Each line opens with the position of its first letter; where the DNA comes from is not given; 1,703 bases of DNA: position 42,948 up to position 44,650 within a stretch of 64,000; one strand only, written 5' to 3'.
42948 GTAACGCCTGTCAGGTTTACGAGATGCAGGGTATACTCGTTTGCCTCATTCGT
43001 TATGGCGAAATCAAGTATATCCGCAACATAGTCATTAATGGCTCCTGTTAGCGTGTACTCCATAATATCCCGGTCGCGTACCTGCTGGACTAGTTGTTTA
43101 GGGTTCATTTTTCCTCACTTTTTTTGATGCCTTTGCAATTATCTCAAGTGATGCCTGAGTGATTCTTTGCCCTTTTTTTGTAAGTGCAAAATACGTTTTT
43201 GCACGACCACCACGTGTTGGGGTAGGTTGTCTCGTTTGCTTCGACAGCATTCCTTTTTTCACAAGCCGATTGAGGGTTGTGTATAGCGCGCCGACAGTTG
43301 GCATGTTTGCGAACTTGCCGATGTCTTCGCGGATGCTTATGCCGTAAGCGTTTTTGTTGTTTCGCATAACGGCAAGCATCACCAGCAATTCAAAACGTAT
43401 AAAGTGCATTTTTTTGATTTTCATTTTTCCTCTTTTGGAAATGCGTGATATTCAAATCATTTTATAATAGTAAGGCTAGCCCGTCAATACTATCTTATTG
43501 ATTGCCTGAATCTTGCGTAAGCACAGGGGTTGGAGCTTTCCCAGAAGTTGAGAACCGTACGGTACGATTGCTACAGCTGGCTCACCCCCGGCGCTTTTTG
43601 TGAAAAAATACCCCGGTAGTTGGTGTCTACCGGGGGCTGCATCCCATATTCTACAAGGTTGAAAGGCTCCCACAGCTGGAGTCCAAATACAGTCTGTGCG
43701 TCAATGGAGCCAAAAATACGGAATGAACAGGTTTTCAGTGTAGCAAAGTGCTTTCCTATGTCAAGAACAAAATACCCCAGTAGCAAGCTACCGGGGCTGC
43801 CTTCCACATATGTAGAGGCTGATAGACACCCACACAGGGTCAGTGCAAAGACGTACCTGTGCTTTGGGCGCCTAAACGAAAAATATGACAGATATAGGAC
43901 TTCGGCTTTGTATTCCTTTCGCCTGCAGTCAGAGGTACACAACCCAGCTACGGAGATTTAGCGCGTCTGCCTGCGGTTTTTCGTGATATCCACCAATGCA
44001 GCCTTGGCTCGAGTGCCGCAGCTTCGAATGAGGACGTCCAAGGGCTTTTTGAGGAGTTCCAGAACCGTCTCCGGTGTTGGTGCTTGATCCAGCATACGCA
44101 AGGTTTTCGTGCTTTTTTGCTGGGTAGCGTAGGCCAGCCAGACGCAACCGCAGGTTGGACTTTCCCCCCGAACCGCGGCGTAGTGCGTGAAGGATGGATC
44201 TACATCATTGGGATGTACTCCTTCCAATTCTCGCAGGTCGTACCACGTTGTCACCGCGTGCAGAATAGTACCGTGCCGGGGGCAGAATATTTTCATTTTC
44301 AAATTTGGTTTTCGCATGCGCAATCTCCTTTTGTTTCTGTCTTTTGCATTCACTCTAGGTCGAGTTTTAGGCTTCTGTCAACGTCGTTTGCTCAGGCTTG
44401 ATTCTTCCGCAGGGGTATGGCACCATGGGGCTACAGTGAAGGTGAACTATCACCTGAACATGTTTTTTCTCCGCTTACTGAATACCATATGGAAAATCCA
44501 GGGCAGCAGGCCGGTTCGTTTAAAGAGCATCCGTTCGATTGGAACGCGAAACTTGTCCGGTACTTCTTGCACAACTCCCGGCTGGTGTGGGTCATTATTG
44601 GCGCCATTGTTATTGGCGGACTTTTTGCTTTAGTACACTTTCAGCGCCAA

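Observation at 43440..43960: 520-bp non-coding stretch with a duplicated ~65-nt hairpin element (candidate tandem sRNAs)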

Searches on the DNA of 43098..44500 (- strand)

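Call 4: search_rna_families(source=window, start=43300, end=44500, threshold=evalue, max_evalue=10, show_alignments=3)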
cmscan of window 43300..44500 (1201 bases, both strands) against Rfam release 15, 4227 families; matches with E-value up to 10: 7.
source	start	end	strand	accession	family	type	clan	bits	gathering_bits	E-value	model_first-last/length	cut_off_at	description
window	43766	43885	-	RF00021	Spot_42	Gene; sRNA;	-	17.9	80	1.5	1-115/115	no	Spot 42 RNA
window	43393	43502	+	RF01859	Phe_leader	Cis-reg; leader;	-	17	55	8.2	1-125/125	no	Phenylalanine leader peptide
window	43602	43656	-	RF02399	NsiR1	Gene; sRNA;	-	15.6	39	4.6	1-60/60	no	Nitrogen stress-induced RNA 1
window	43767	43851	-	RF02837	anti-hemB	Gene; sRNA;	-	14.7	49.5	2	1-81/81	no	Burkholderia RNA 7 (anti-hemB)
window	43766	43810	-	RF02399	NsiR1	Gene; sRNA;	-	14.6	39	7.8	1-60/60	no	Nitrogen stress-induced RNA 1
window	43603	43682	-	RF02837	anti-hemB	Gene; sRNA;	-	13.2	49.5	5.4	1-81/81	no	Burkholderia RNA 7 (anti-hemB)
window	43599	43642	+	RF04063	MIR2629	Gene; miRNA;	-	13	60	9.4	1-66/66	no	MIR2629 microRNA precursor family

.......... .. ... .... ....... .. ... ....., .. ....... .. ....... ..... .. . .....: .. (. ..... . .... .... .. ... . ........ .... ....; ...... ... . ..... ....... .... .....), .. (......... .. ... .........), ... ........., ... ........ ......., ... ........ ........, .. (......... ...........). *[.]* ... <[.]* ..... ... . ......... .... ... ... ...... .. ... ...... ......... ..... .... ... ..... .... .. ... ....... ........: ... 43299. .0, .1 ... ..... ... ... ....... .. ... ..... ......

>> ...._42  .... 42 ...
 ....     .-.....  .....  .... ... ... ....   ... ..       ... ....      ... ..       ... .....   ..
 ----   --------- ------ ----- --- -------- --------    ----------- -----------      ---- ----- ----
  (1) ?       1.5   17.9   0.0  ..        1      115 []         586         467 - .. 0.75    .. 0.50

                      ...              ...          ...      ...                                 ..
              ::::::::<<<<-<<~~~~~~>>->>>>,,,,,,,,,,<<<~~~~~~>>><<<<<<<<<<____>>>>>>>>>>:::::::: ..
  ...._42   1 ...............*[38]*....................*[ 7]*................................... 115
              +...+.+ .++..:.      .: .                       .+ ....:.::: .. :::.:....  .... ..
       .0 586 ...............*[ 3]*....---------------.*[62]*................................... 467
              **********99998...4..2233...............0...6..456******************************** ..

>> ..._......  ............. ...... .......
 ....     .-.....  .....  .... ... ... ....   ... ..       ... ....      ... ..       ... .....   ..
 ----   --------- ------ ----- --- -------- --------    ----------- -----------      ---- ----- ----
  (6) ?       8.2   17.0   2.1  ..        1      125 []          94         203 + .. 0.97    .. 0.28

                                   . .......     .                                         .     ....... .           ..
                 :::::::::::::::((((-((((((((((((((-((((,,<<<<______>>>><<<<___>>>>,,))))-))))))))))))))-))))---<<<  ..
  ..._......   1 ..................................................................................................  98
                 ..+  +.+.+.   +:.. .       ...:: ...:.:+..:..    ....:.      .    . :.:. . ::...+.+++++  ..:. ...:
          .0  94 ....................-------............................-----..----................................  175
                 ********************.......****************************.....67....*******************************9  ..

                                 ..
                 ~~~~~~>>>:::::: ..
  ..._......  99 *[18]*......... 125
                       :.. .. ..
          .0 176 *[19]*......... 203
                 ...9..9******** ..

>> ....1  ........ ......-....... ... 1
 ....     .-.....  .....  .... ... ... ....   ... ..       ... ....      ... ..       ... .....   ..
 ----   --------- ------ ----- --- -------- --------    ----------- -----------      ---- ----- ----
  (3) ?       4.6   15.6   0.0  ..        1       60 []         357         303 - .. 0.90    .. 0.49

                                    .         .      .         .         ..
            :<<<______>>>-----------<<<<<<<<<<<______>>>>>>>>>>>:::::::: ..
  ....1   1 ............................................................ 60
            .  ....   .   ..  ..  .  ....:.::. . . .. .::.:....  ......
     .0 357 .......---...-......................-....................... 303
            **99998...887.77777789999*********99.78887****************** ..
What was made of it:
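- On Any Rfam 15 family: The best sub-threshold match is Spot_42 at 17.9 bits against 80 (call 4).
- On Riboswitch / transcription attenuator: No aptamer family matches at E<=10 (call 4).
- Closest known: NsiR1. Different: The matches are carried by the generic terminator hairpin only (call 4).
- No Rfam aptamer matches even at E<=10 (call 4).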

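Call 42: search_dna_similar(query=window:43440-43960:-, collection=phages, mode=distant, max_evalue=0.01)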
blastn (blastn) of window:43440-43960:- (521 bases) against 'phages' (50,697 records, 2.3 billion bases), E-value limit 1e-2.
No match.

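Call 43: search_dna_similar(query=window:43440-43960:-, collection=plasmids, mode=distant, max_evalue=0.01)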
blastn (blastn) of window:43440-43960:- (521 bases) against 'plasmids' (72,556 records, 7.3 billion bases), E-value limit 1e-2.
No match.
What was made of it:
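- There is no match in the phage or plasmid collections (calls 42, 43).
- Tried and rejected: (5) blastn 'distant' against phages and plasmids found nothing (calls 42, 43).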

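Call 92: search_with_rna_model(model_id=R1, sources=[L023, L024, L025, L026, L027, L028, L038, L039, L040, L041, L042, L043, L009, L020], filters=default, max_evalue=10)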
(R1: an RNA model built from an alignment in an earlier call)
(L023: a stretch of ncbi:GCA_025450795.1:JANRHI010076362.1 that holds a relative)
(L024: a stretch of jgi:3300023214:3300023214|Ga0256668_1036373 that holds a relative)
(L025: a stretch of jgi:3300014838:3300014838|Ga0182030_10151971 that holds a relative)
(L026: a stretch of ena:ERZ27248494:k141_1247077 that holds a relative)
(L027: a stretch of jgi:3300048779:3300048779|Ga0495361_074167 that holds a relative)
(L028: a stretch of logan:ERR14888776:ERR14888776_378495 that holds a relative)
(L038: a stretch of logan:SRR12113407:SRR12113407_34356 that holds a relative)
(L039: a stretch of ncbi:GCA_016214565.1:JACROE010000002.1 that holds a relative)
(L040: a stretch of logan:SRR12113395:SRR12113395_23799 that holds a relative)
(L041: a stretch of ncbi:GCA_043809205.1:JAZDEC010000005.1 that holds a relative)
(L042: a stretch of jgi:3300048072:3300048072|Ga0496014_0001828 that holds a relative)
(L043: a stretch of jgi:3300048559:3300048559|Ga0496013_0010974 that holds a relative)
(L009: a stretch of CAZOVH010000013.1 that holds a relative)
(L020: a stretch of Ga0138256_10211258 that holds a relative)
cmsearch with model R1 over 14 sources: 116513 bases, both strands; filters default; matches with E-value up to 10: 2.
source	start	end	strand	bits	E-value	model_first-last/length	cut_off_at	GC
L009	2302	2434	+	21.9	0.0048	1-128/128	no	0.58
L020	1455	1587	+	17.1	0.085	1-128/128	no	0.56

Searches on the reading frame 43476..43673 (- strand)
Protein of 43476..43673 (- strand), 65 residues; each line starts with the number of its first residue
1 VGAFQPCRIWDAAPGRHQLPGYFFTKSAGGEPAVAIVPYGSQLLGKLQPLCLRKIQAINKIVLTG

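Call 11: search_protein_families(library=pfam, proteins=[window:43476-43673:-], max_evalue=0.01)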
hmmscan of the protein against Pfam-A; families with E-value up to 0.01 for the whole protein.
window:43476-43673:- (65 aa): 0 families
